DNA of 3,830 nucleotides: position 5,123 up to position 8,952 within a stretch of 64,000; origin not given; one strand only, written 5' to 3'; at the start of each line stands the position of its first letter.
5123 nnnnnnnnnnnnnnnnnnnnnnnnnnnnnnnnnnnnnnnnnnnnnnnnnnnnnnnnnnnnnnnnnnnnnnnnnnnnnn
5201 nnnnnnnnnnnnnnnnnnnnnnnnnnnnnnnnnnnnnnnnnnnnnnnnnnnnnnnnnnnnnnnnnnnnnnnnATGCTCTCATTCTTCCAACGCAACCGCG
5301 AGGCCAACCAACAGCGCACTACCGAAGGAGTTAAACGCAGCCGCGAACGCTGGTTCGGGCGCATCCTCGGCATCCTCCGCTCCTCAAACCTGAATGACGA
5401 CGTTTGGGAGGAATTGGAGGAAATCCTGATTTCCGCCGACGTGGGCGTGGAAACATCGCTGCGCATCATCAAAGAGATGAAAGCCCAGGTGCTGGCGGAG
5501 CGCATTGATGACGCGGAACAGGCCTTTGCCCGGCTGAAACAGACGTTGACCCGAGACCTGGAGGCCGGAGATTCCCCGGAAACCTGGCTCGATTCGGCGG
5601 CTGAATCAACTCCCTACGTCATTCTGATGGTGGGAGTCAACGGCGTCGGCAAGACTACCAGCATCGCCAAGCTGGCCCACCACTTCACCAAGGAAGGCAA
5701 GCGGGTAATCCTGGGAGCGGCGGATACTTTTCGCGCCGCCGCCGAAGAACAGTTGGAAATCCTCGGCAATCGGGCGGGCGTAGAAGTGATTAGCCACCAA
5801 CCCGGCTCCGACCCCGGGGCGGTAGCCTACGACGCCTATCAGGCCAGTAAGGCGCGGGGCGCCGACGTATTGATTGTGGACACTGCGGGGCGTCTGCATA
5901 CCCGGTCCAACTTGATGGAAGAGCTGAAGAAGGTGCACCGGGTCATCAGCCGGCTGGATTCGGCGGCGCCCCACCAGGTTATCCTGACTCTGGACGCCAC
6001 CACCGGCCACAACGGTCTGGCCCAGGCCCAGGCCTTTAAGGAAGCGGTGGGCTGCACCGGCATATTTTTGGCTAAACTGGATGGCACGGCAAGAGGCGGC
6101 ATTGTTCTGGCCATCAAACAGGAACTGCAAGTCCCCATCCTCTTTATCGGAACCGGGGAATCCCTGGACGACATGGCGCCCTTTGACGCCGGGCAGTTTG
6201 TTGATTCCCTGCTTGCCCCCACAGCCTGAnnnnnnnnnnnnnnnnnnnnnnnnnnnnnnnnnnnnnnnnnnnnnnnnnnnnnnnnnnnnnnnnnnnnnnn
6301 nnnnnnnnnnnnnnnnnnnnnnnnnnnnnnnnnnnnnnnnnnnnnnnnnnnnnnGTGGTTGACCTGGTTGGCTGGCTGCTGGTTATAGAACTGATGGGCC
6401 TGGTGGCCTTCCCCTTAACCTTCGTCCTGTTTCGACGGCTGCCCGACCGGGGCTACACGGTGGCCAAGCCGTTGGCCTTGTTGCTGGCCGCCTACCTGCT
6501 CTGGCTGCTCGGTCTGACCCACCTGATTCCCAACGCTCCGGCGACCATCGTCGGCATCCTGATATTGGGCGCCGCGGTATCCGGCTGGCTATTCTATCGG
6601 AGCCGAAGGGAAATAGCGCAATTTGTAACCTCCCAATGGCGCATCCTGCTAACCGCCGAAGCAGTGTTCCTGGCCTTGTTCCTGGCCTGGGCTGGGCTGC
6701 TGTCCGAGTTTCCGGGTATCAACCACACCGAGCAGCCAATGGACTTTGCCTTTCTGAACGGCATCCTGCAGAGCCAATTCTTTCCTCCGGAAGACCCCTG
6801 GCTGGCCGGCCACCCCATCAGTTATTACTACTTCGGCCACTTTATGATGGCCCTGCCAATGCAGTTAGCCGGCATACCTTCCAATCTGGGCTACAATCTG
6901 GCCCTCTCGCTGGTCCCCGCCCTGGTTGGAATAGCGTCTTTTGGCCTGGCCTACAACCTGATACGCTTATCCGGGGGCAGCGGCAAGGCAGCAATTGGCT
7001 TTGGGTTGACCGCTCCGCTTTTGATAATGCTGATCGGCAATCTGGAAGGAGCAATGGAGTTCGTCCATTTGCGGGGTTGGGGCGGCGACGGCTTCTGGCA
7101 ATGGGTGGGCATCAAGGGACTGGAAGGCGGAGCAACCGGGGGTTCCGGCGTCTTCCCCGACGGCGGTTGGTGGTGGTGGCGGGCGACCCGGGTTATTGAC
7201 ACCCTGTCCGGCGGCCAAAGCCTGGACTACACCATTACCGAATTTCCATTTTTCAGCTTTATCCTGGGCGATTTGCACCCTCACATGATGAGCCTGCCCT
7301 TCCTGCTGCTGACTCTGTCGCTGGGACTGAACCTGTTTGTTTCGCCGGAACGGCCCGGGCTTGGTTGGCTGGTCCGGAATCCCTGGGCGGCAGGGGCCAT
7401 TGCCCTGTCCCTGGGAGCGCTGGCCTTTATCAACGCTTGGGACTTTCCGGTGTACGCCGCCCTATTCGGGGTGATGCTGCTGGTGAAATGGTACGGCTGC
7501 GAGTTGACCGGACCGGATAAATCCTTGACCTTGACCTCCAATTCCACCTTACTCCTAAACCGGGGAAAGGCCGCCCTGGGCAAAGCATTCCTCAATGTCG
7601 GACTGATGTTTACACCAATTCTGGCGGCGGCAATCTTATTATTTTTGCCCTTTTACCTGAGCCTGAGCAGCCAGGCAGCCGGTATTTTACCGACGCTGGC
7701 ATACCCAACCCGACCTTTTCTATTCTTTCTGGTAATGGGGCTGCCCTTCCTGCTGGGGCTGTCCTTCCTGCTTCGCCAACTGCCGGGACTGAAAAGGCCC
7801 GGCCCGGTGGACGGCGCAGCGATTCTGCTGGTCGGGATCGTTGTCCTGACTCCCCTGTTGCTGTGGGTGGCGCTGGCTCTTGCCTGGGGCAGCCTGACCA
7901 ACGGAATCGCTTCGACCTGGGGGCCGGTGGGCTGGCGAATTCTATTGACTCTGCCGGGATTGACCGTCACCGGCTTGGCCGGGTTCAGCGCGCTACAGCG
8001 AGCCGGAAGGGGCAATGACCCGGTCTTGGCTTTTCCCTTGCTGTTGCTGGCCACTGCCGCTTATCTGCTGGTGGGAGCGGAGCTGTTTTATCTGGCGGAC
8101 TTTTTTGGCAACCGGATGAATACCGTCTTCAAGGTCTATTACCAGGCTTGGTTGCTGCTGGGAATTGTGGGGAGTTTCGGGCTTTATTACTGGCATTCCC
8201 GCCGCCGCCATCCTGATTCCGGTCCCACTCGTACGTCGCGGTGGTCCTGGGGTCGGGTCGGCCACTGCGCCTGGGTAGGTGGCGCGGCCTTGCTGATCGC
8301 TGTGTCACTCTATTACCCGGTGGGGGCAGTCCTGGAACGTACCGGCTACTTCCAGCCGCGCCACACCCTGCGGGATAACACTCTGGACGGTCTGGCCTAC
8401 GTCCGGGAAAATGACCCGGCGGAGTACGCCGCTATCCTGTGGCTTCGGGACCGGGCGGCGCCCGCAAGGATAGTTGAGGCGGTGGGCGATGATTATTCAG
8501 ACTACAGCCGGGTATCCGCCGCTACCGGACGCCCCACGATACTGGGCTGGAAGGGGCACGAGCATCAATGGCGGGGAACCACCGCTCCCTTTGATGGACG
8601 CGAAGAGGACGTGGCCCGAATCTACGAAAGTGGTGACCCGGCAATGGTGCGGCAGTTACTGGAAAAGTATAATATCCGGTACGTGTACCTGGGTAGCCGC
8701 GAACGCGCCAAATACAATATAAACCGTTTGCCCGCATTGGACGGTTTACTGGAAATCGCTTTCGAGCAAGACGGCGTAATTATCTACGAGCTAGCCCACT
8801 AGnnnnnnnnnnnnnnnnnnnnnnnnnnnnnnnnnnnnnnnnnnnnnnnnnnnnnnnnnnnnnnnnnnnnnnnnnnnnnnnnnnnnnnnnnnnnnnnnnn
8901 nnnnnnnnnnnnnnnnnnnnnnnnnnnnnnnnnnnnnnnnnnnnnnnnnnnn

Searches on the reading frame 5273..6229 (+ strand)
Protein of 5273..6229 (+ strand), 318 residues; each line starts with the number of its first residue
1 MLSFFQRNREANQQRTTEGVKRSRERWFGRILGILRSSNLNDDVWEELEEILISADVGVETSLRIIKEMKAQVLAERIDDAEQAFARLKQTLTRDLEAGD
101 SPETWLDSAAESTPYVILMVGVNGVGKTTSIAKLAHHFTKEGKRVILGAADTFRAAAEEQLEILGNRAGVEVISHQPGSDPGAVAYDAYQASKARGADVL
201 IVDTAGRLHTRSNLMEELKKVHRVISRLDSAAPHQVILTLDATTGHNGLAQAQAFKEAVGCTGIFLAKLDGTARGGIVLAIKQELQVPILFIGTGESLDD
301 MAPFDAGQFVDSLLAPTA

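Call 75: search_protein_families(library=pfam, proteins=[window:5273-6229:+], max_evalue=0.00001)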
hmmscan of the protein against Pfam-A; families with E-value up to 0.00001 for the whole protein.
window:5273-6229:+ (318 aa): 4 families
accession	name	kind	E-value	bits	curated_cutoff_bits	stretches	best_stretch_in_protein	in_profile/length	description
PF00448.28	SRP54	-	4.9e-75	251.9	22.7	1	114-314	1-195/196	SRP54-type protein, GTPase domain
PF02881.24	SRP54_N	-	3.6e-11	43.6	22.4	1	29-90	3-73/75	SRP54-type protein, helical bundle domain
PF13604.12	AAA_30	-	7.5e-09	36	27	1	107-212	11-104/191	AAA domain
PF13401.12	AAA_22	-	7.2e-08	33.2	27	1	112-239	3-121/130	AAA domain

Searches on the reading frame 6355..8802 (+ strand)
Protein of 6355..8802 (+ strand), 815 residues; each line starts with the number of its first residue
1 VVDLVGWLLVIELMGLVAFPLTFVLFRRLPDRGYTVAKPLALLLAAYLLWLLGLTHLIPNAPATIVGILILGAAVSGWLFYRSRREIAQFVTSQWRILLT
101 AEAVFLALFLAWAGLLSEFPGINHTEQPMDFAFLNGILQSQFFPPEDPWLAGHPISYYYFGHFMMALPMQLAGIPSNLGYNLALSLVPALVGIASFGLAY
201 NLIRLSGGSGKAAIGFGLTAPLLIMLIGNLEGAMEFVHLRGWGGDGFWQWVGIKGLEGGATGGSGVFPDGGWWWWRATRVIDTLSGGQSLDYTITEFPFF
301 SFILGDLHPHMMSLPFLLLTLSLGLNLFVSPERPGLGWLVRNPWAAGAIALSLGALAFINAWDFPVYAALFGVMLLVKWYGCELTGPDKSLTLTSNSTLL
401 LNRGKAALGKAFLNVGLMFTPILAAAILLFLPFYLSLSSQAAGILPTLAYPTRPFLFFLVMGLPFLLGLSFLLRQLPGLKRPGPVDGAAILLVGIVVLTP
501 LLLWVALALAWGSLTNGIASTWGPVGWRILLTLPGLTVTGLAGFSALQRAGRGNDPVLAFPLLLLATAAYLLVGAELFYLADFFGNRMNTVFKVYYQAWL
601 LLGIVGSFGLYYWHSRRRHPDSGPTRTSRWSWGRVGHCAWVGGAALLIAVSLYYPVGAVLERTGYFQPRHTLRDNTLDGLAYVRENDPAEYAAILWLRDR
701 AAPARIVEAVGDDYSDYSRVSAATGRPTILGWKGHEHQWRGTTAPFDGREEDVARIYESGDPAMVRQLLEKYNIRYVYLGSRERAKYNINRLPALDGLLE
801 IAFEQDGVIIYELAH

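Call 75: search_protein_families(library=pfam, proteins=[window:6355-8802:+], max_evalue=0.00001)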
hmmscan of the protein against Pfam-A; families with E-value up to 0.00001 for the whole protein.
window:6355-8802:+ (815 aa): 1 family
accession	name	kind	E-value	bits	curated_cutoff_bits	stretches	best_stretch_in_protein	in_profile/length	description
PF10060.15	DUF2298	-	3.4e-111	373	27.8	1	44-602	1-488/488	Uncharacterized membrane protein (DUF2298)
